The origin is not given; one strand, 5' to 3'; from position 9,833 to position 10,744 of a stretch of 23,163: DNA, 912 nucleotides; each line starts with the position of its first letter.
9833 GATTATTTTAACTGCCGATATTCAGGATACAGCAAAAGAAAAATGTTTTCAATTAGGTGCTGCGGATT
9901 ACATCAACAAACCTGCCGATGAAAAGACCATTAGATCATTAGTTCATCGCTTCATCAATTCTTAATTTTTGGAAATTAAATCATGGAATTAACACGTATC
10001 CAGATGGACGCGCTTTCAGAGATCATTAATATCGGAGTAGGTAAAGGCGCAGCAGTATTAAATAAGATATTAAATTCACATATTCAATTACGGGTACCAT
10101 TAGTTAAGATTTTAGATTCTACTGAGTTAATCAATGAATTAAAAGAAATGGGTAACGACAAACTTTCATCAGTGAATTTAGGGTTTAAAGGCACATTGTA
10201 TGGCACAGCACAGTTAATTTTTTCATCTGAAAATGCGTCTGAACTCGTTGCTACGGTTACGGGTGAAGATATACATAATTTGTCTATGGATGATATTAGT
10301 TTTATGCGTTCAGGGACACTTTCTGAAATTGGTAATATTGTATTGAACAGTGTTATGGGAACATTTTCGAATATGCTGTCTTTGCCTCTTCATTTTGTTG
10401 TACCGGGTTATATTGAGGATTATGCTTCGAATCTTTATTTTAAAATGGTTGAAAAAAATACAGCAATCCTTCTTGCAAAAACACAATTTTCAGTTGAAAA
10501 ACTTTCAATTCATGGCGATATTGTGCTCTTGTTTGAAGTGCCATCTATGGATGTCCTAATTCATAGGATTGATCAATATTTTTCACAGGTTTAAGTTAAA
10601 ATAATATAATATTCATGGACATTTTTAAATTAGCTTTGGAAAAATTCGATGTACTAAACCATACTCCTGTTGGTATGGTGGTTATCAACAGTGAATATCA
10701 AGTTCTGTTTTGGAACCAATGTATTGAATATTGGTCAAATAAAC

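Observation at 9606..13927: Compact phosphorelay island: CheY-like receiver + CheC/CheX-like phosphatase + PAS kinase, convergent with a REC-HK-REC-Hpt hybrid kinase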

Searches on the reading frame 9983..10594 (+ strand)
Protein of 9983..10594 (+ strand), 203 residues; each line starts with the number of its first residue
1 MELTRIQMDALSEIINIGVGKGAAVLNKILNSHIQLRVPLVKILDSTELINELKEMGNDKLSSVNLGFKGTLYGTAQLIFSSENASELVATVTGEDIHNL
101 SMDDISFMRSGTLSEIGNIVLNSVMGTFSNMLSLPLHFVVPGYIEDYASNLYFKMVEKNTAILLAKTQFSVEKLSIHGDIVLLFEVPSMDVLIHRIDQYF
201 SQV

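Call 3: search_protein_families(library=pfam, proteins=[window:9983-10594:+], max_evalue=0.01)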
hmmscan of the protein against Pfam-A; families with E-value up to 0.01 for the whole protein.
window:9983-10594:+ (203 aa): 2 families
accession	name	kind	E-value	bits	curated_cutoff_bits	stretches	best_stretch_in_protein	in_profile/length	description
PF04509.17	CheC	-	2.3e-06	27.9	22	1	6-42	1-37/38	CheC-like family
PF13690.11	CheX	-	2.6e-05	24.7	27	0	64-145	3-74/94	Chemotaxis phosphatase CheX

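Call 4: search_protein_families(library=ncbifam, proteins=[window:9983-10594:+], max_evalue=0.01)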
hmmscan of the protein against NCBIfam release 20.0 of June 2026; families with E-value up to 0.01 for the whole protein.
window:9983-10594:+ (203 aa): 4 families
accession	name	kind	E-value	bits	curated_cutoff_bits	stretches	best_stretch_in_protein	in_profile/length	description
NF041093.1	CheC_Thtogales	equivalog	1.7e-20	73.8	250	1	1-196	1-199/201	CheY-P phosphatase CheC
NF005995.1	PRK08119.1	equivalog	1.5e-09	37.9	218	1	2-162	33-189/376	flagellar motor switch phosphatase FliY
NF005275.1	PRK06782.1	equivalog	6.7e-08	31.7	681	1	2-132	209-334/516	flagellar motor switch protein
NF041094.1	CheX_Thtogales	equivalog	0.0034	17.2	280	1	24-123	4-99/152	CheY-P phosphatase CheX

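Call 10: find_homologous_proteins(query=window:9983-10591:+, max_evalue=0.001)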
Query window:9983-10591:+ (203 aa): 364 proteins with E <= 0.001 among 688 candidates; the best 120 are listed.
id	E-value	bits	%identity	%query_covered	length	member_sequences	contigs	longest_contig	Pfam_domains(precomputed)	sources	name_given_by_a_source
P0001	4.2e-122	423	100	100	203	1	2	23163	PF04509.18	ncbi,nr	ncbi:MAG: chemotaxis protein CheC [Desulfobacterales bacterium]|nr:chemotaxis protein CheC [Desulfob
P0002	4.0e-52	195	51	98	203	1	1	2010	PF13690.12,PF04509.18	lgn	-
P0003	5.3e-52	194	51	98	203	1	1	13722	PF13690.12,PF04509.18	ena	-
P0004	7.3e-52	194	53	97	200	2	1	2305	PF13690.12,PF04509.18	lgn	-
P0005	9.8e-52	193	51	100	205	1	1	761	PF13690.12,PF04509.18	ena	-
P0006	1.5e-51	193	52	97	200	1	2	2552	PF13690.12,PF04509.18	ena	-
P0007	1.9e-51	192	53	94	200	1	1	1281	PF13690.12,PF04509.18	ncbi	-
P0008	2.4e-51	192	52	97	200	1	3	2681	PF13690.12,PF04509.18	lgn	-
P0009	2.5e-51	192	52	97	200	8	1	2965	PF13690.12,PF04509.18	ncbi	-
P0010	3.4e-51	192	50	98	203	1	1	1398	PF13690.12,PF04509.18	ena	-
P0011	5.6e-51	191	50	100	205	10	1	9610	PF13690.12,PF04509.18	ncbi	-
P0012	1.2e-50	190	52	97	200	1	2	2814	PF13690.12,PF04509.18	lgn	-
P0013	1.2e-50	190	52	97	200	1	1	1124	PF13690.12,PF04509.18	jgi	jgi:chemotaxis protein CheC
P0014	1.2e-50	190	52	97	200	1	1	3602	PF13690.12,PF04509.18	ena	-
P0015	2.0e-50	189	52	97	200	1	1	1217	PF13690.12,PF04509.18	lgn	-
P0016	2.8e-50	189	52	97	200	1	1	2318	PF13690.12,PF04509.18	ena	-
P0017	3.2e-50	188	52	97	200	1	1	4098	PF13690.12,PF04509.18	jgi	jgi:chemotaxis protein CheC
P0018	4.4e-50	188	54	97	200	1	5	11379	PF13690.12,PF04509.18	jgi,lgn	jgi:chemotaxis protein CheC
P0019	1.6e-49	186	49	97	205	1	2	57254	PF13690.12,PF04509.18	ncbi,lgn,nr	ncbi:MAG: chemotaxis protein CheC [Halobacteriota archaeon]|nr:chemotaxis protein CheC [Halobacterio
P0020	2.3e-49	186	51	97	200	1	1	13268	PF13690.12,PF04509.18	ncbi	-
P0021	2.8e-49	185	52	95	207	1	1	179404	PF13690.12,PF04509.18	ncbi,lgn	-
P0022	1.6e-48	183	49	97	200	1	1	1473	PF13690.12,PF04509.18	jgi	jgi:chemotaxis protein CheC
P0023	1.9e-48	183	50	95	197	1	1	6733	PF13690.12,PF04509.18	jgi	jgi:chemotaxis protein CheC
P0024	2.5e-48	182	49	97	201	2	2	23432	PF13690.12,PF04509.18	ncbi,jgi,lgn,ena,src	-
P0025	2.5e-48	182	47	99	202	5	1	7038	PF13690.12,PF04509.18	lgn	-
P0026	3.3e-48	182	47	99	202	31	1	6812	PF13690.12,PF04509.18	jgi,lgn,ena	-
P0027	4.6e-48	181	48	98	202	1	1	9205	PF13690.12,PF04509.18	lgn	-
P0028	5.8e-48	181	45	99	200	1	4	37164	PF13690.12,PF04509.18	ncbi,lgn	-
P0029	6.6e-48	181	46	99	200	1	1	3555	PF13690.12,PF04509.18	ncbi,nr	ncbi:MAG: chemotaxis protein CheC [Nitrospira sp.]|nr:chemotaxis protein CheC [Nitrospira sp.]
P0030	7.9e-48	181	47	98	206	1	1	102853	PF13690.12,PF04509.18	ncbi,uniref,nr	ncbi:chemotaxis protein CheC [Nostoc sp. FACHB-110]|uniref:chemotaxis protein CheC n=1 Tax=Nostoc sp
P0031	8.9e-48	180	49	98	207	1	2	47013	PF13690.12,PF04509.18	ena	-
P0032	9.1e-48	180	47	98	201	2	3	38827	PF13690.12,PF04509.18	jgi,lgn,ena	jgi:chemotaxis protein CheC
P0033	9.6e-48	180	47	98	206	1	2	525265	PF13690.12,PF04509.18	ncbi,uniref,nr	ncbi:chemotaxis protein CheC [Nostoc sp. FACHB-152]|uniref:chemotaxis protein CheC n=1 Tax=unclassif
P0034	9.9e-48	180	48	98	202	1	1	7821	PF13690.12,PF04509.18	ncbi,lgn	-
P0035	1.1e-47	180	47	98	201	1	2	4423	PF13690.12,PF04509.18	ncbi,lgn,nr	ncbi:MAG: chemotaxis protein CheC [Scytonema sp. PMC 1070.18]|nr:chemotaxis protein CheC [Scytonema 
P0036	1.5e-47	180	48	97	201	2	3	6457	PF13690.12,PF04509.18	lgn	-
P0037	1.8e-47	179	47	98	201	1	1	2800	PF13690.12,PF04509.18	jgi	jgi:chemotaxis protein CheC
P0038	2.1e-47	179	47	98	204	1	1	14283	PF13690.12,PF04509.18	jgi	jgi:chemotaxis protein CheC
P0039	2.2e-47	179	47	100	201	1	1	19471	PF13690.12,PF04509.18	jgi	jgi:chemotaxis protein CheC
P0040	2.5e-47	179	48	98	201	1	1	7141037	PF13690.12,PF04509.18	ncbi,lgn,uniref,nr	ncbi:chemotaxis protein CheX [Nostoc sp. MS1]|uniref:chemotaxis protein CheX n=1 Tax=Nostoc sp. MS1 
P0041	2.5e-47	179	47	98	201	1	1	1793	PF13690.12,PF04509.18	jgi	jgi:chemotaxis protein CheC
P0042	2.5e-47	179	47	99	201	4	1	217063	PF13690.12,PF04509.18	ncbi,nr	ncbi:MAG: chemotaxis protein CheC [Fischerella sp. CENA71]|nr:chemotaxis protein CheC [Fischerella s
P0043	2.6e-47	179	47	98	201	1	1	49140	PF13690.12,PF04509.18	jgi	jgi:chemotaxis protein CheC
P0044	3.7e-47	178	48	98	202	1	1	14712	PF13690.12,PF04509.18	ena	-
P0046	4.5e-47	178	46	97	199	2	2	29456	PF13690.12,PF04509.18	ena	-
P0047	5.0e-47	178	48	98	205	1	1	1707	PF13690.12,PF04509.18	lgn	-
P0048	5.0e-47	178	47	98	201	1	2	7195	PF13690.12,PF04509.18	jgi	jgi:chemotaxis protein CheC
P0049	5.3e-47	178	46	98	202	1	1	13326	PF13690.12,PF04509.18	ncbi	ncbi:MAG: chemotaxis protein CheC [Nitrospirota bacterium]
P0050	5.6e-47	178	48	98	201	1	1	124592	PF13690.12,PF04509.18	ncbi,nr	ncbi:MAG: chemotaxis protein CheC [Nostoc sp. S4]|nr:chemotaxis protein CheC [Nostoc sp. S4]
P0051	6.1e-47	178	46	100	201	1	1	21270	PF13690.12,PF04509.18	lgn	-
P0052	6.2e-47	178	48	98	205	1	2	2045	PF13690.12,PF04509.18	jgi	jgi:chemotaxis protein CheC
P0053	6.5e-47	178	45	97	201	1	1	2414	PF13690.12,PF04509.18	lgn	-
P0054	6.7e-47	178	48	97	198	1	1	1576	PF13690.12,PF04509.18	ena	-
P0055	7.1e-47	177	47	98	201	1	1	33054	PF13690.12,PF04509.18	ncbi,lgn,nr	ncbi:MAG: chemotaxis protein CheC [Aulosira sp. DedQUE10]|nr:chemotaxis protein CheC [Aulosira sp. D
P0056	7.5e-47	177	47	98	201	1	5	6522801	PF13690.12,PF04509.18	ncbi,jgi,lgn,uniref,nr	ncbi:CheC, inhibitor of MCP methylation [Nostoc sp. NIES-3756]|jgi:chemotaxis protein CheC|uniref:ch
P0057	8.3e-47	177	47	98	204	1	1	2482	PF13690.12,PF04509.18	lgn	-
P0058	1.2e-46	177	48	98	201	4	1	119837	PF13690.12,PF04509.18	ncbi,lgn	ncbi:MAG: chemotaxis protein CheX [Nostoc sp.]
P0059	1.2e-46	177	44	99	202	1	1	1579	PF13690.12,PF04509.18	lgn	-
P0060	1.5e-46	176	47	96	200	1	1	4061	PF13690.12,PF04509.18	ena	-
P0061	1.6e-46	176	48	98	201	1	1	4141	PF13690.12,PF04509.18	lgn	-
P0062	1.6e-46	176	48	95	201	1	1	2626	PF13690.12,PF04509.18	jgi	-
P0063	1.6e-46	176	47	98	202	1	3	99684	PF13690.12,PF04509.18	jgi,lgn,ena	-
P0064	1.9e-46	176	44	99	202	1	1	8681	PF13690.12,PF04509.18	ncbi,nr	ncbi:MAG: chemotaxis protein CheC [Nitrospirae bacterium]|nr:MAG: chemotaxis protein CheC [Nitrospir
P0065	1.9e-46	176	47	96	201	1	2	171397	PF13690.12,PF04509.18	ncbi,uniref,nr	ncbi:chemotaxis protein CheC [Nostoc sp. FACHB-888]|uniref:chemotaxis protein CheC n=1 Tax=Nostoc sp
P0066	2.0e-46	176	47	96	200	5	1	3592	PF13690.12,PF04509.18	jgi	-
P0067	2.2e-46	176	46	89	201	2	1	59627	PF13690.12,PF04509.18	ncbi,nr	ncbi:chemotaxis protein CheC [Nostoc sp. CHAB 5834]|nr:chemotaxis protein CheC [Nostoc sp. CHAB 5834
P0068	2.2e-46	176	46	98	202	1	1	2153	PF13690.12,PF04509.18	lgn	-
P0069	2.3e-46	176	48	98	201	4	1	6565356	PF13690.12,PF04509.18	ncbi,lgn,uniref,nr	ncbi:CheC, inhibitor of MCP methylation [Anabaenopsis circularis NIES-21]|uniref:CheC, inhibitor of 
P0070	2.5e-46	176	45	97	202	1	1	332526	PF13690.12,PF04509.18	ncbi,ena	-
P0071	3.0e-46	175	47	97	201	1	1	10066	PF13690.12,PF04509.18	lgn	-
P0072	3.0e-46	175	46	98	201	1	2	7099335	PF13690.12,PF04509.18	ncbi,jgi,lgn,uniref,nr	ncbi:MAG: chemotaxis protein CheC [Mojavia pulchra JT2-VF2]|jgi:chemotaxis protein CheC|uniref:Chemo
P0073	3.1e-46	175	46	97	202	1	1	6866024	PF13690.12,PF04509.18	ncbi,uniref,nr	ncbi:chemotaxis protein CheC [Halotia branconii]|uniref:Chemotaxis protein CheC n=1 Tax=Halotia bran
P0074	3.3e-46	175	45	97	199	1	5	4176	PF13690.12,PF04509.18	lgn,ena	-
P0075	3.3e-46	175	47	98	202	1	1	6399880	PF13690.12,PF04509.18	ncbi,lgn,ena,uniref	ncbi:chemotaxis protein CheC [Nostoc sp.]|uniref:chemotaxis protein CheC n=1 Tax=Nostoc sp. TaxID=11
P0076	3.4e-46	175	47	98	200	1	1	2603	PF13690.12,PF04509.18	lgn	-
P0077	3.4e-46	175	45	98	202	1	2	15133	PF13690.12,PF04509.18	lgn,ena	-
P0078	4.6e-46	175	46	98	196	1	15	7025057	PF13690.12,PF04509.18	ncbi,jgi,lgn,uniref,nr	ncbi:chemotaxis protein CheC [Nostoc sp. FACHB-892]|jgi:chemotaxis protein CheC|uniref:chemotaxis pr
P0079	4.7e-46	175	47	98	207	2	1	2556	PF13690.12,PF04509.18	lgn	-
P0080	4.8e-46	175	47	98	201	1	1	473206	PF13690.12,PF04509.18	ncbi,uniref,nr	ncbi:chemotaxis protein CheX [Nostoc sp. PA-18-2419]|uniref:chemotaxis protein CheX n=1 Tax=Nostoc s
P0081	4.9e-46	175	47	96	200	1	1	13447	PF13690.12,PF04509.18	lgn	-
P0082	5.0e-46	175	49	99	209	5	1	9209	PF13690.12,PF04509.18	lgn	-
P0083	5.4e-46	175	46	98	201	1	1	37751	PF13690.12,PF04509.18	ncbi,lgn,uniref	ncbi:MAG: chemotaxis protein CheC [Nostoc sp.]|uniref:chemotaxis protein CheC n=1 Tax=Nostoc sp. Tax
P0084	5.6e-46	175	46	100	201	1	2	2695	PF13690.12,PF04509.18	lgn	-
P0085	5.6e-46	175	46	95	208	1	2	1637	PF13690.12,PF04509.18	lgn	-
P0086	5.8e-46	174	47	98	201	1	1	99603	PF13690.12,PF04509.18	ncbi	-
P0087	6.8e-46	174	45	97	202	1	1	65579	PF13690.12,PF04509.18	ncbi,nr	ncbi:chemotaxis protein CheC [Halotia wernerae UHCC 0503]|nr:chemotaxis protein CheC [Halotia werner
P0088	7.3e-46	174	47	97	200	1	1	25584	PF13690.12,PF04509.18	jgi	-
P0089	7.3e-46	174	46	97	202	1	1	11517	PF13690.12,PF04509.18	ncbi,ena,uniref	ncbi:chemotaxis protein CheC [uncultured Nostoc sp.]|uniref:chemotaxis protein CheC n=1 Tax=uncultur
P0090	8.0e-46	174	46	99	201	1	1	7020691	PF13690.12,PF04509.18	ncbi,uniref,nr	ncbi:chemotaxis protein CheC [Fischerella sp. JS2]|uniref:chemotaxis protein CheC n=1 Tax=Fischerell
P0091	8.1e-46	174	46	98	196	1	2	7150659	PF13690.12,PF04509.18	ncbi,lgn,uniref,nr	ncbi:CheC, inhibitor of MCP methylation [Nostoc commune NIES-4072]|uniref:CheC, inhibitor of MCP met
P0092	9.0e-46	174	47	97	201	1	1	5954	PF13690.12,PF04509.18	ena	-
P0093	1.0e-45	174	46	96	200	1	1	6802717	PF13690.12,PF04509.18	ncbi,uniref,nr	ncbi:chemotaxis protein CheC [Nostoc cf. commune SO-36]|uniref:Chemotaxis protein CheC n=1 Tax=Nosto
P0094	1.2e-45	173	49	94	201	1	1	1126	PF13690.12,PF04509.18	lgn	-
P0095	1.3e-45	173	45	98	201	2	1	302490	PF13690.12,PF04509.18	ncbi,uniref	ncbi:chemotaxis protein CheC [Chlorogloeopsis sp. ULAP02]|uniref:chemotaxis protein CheC n=1 Tax=Chl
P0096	1.3e-45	173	50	99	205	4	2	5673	PF13690.12,PF04509.18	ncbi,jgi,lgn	-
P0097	1.4e-45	173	45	98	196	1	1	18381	PF13690.12,PF04509.18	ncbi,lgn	-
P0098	1.4e-45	173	46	97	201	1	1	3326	PF13690.12,PF04509.18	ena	-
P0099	1.4e-45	173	45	98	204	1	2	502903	PF13690.12,PF04509.18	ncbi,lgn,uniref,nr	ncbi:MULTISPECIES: chemotaxis protein CheC [unclassified Nostoc]|uniref:chemotaxis protein CheC n=1 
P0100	1.6e-45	173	45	98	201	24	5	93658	PF13690.12,PF04509.18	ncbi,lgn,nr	ncbi:chemotaxis protein CheC [Calothrix membranacea FACHB-236]|nr:chemotaxis protein CheC [Calothrix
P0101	1.6e-45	173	51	95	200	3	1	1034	PF13690.12,PF04509.18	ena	-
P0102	1.7e-45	173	46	97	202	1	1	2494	PF13690.12,PF04509.18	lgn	-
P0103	2.0e-45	173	46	98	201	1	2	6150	PF13690.12,PF04509.18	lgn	-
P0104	2.1e-45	173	46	98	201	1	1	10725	PF13690.12,PF04509.18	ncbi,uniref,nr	ncbi:chemotaxis protein CheX [Nostoc commune]|uniref:chemotaxis protein CheX n=1 Tax=Nostoc commune 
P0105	2.3e-45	173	46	99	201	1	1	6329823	PF13690.12,PF04509.18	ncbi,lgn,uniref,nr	ncbi:hypothetical protein [Nostoc sp. PCC 7107]|uniref:hypothetical protein n=1 Tax=Nostoc sp. PCC 7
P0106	2.5e-45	172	46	98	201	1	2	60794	PF13690.12,PF04509.18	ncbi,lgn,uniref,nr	ncbi:chemotaxis protein CheC [Nostoc sp. 106C]|uniref:chemotaxis protein CheC n=1 Tax=Nostoc sp. 106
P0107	2.6e-45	172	45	98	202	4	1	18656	PF13690.12,PF04509.18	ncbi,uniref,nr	ncbi:chemotaxis protein CheC [Nostoc sp. UHCC 0251]|uniref:chemotaxis protein CheC n=1 Tax=Nostoc sp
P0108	2.6e-45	172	46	97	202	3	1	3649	PF13690.12,PF04509.18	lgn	-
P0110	3.0e-45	172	46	98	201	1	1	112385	PF13690.12,PF04509.18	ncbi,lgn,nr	ncbi:chemotaxis protein CheC [Nostoc sp. RF31YmG]|nr:chemotaxis protein CheC [Nostoc sp. RF31YmG]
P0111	3.1e-45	172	45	98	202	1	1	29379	PF13690.12,PF04509.18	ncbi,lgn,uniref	ncbi:chemotaxis protein CheC [Nostoc sp.]|uniref:chemotaxis protein CheC n=1 Tax=Nostoc sp. TaxID=11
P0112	3.2e-45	172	46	98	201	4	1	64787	PF13690.12,PF04509.18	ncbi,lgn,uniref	ncbi:MAG: chemotaxis protein CheX [Nostoc sp.]|uniref:chemotaxis protein CheX n=1 Tax=Nostoc sp. Tax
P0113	3.5e-45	172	45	98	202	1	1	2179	PF13690.12,PF04509.18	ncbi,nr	ncbi:MAG: chemotaxis protein CheC [Tolypothrix sp. Co-bin9]|nr:chemotaxis protein CheC [Tolypothrix 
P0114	3.7e-45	172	48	97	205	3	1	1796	PF13690.12,PF04509.18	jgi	jgi:chemotaxis protein CheC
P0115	4.1e-45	172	47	97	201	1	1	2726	PF13690.12,PF04509.18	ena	-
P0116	4.1e-45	172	46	97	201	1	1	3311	PF13690.12,PF04509.18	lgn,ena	-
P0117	4.3e-45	172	47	97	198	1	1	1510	PF13690.12,PF04509.18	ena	-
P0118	4.4e-45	172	45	99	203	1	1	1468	PF13690.12,PF04509.18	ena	-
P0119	4.6e-45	172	45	98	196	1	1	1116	PF13690.12,PF04509.18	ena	-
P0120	4.6e-45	172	47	98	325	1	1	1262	PF13690.12,PF04509.18,PF00072.31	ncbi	-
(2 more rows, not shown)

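Call 12: find_encoding_contigs(protein=P0021, flank=6000, max_places=2)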
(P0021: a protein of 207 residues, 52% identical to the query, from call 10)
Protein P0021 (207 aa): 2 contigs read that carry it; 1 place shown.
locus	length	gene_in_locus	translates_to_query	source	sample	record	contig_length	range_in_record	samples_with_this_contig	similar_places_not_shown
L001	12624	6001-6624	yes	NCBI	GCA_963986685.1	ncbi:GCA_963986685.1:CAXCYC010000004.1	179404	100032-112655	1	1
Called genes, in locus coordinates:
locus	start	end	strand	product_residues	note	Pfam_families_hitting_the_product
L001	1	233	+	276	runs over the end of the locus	PF03705:CheR_N, PF01739:CheR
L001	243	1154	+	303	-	PF08668:HDOD, PF01966:HD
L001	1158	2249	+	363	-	PF00072:Response_reg, PF01339:CheB_methylest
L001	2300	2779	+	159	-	PF13690:CheX, PF04509:CheC (weak)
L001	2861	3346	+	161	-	PF13690:CheX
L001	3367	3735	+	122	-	PF00072:Response_reg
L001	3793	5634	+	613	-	PF00989:PAS, PF08448:PAS_4, PF13188:PAS_8 (weak), PF13426:PAS_9, PF00989:PAS (weak), PF13426:PAS_9, PF00512:HisKA, PF02518:HATPase_c, +2 more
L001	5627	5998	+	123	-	PF00072:Response_reg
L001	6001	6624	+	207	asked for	PF04509:CheC (faint), PF13690:CheX (weak)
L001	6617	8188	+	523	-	PF00989:PAS (weak), PF08448:PAS_4, PF13188:PAS_8 (faint), PF13426:PAS_9 (weak), PF08448:PAS_4 (weak), PF13426:PAS_9, PF00512:HisKA, PF02518:HATPase_c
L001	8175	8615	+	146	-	PF00072:Response_reg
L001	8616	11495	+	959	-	PF00072:Response_reg, PF00989:PAS (weak), PF08448:PAS_4 (weak), PF13426:PAS_9, PF00512:HisKA, PF02518:HATPase_c, PF00072:Response_reg, PF01627:Hpt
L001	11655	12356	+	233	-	PF00072:Response_reg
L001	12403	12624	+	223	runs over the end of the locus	PF00072:Response_reg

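Call 13: find_encoding_contigs(protein=P0040, flank=6000, max_places=2)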
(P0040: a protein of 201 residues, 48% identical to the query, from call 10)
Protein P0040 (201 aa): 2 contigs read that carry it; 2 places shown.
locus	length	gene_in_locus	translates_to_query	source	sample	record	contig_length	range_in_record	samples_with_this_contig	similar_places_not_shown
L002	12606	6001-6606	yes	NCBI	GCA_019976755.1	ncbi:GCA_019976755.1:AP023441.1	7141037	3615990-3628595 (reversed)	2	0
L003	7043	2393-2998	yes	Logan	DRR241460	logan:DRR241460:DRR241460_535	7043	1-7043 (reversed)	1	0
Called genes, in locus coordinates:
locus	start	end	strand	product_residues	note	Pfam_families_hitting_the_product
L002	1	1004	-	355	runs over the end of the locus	PF00072:Response_reg, PF01339:CheB_methylest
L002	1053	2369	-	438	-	PF18947:HAMP_2, PF00015:MCPsignal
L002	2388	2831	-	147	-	PF01584:CheW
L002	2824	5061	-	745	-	PF01627:Hpt, PF02895:H-kinase_dim, PF02518:HATPase_c, PF01584:CheW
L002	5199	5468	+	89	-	-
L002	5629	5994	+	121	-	PF00072:Response_reg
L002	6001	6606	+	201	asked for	PF04509:CheC (faint), PF13690:CheX (weak)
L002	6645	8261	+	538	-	PF00989:PAS (weak), PF08448:PAS_4, PF00512:HisKA, PF02518:HATPase_c, PF00072:Response_reg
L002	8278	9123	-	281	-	PF04228:Zn_peptidase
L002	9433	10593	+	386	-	PF02065:Melibiase (faint), PF02638:GHL10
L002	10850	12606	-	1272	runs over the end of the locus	PF13188:PAS_8 (faint), PF00989:PAS (faint), PF01590:GAF, PF13185:GAF_2, PF13492:GAF_3 (weak), PF00512:HisKA, PF02518:HATPase_c, PF00072:Response_reg, +2 more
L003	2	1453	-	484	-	?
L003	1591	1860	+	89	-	-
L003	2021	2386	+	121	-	PF00072:Response_reg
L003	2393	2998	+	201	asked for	PF04509:CheC (faint), PF13690:CheX (weak)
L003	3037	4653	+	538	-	PF00989:PAS (weak), PF08448:PAS_4, PF00512:HisKA, PF02518:HATPase_c, PF00072:Response_reg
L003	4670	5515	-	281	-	PF04228:Zn_peptidase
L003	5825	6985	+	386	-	PF02065:Melibiase (faint), PF02638:GHL10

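Call 14: find_encoding_contigs(protein=P0019, flank=6000, max_places=2)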
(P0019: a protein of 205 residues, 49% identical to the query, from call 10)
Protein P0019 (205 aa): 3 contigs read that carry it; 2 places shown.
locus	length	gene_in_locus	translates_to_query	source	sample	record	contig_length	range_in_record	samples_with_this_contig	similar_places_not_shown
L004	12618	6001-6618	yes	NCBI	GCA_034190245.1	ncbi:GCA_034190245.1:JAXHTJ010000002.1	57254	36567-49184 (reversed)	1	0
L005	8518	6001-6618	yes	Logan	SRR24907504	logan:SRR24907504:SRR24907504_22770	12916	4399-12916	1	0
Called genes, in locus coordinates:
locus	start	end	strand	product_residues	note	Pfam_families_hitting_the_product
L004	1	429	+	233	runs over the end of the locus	PF01172:SBDS_N, PF09377:SBDS_domain_II, PF20268:SBDS_C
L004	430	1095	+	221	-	PF14382:ECR1_N, PF22625:ECR1_N_2, PF21262:RRP40_S1 (weak), PF21266:S1_RRP4 (weak), PF15985:KH_6, PF00013:KH_1 (weak)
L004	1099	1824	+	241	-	PF01138:RNase_PH, PF03725:RNase_PH_C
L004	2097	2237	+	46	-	-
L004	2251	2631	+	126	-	PF02659:Mntp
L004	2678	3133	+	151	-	PF00072:Response_reg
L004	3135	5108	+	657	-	PF00072:Response_reg, PF08448:PAS_4 (faint), PF08447:PAS_3, PF00989:PAS, PF13188:PAS_8, PF13426:PAS_9, PF02518:HATPase_c, PF14501:HATPase_c_5 (faint)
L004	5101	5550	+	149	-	PF00072:Response_reg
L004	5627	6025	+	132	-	PF00072:Response_reg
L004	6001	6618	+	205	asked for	PF04509:CheC (faint), PF13690:CheX (weak)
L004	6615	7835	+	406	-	PF00989:PAS, PF13188:PAS_8 (weak), PF08448:PAS_4, PF13426:PAS_9, PF02518:HATPase_c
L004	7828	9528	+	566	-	PF00072:Response_reg, PF00989:PAS (faint), PF08448:PAS_4 (faint), PF13426:PAS_9 (faint), PF08447:PAS_3, PF05763:DUF835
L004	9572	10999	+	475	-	PF00072:Response_reg, PF08448:PAS_4 (faint), PF14598:PAS_11 (faint), PF08447:PAS_3, PF00989:PAS (weak), PF08447:PAS_3, PF13426:PAS_9, PF02518:HATPase_c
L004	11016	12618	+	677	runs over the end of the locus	PF00072:Response_reg, PF13426:PAS_9 (weak), PF08447:PAS_3, PF00989:PAS, PF08448:PAS_4, PF13188:PAS_8, PF13426:PAS_9, PF05763:DUF835, +1 more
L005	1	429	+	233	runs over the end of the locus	PF01172:SBDS_N, PF09377:SBDS_domain_II, PF20268:SBDS_C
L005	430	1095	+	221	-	PF14382:ECR1_N, PF22625:ECR1_N_2, PF21262:RRP40_S1 (weak), PF21266:S1_RRP4 (weak), PF15985:KH_6, PF00013:KH_1 (weak)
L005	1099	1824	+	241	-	PF01138:RNase_PH, PF03725:RNase_PH_C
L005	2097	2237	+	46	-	-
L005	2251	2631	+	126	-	PF02659:Mntp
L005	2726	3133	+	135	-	PF00072:Response_reg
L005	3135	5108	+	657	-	PF00072:Response_reg, PF08448:PAS_4 (faint), PF08447:PAS_3, PF00989:PAS, PF13188:PAS_8, PF13426:PAS_9, PF02518:HATPase_c, PF14501:HATPase_c_5 (faint)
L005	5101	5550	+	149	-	PF00072:Response_reg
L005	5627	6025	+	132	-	PF00072:Response_reg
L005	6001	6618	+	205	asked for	PF04509:CheC (faint), PF13690:CheX (weak)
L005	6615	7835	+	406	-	PF00989:PAS, PF13188:PAS_8 (weak), PF08448:PAS_4, PF13426:PAS_9, PF02518:HATPase_c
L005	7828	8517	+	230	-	?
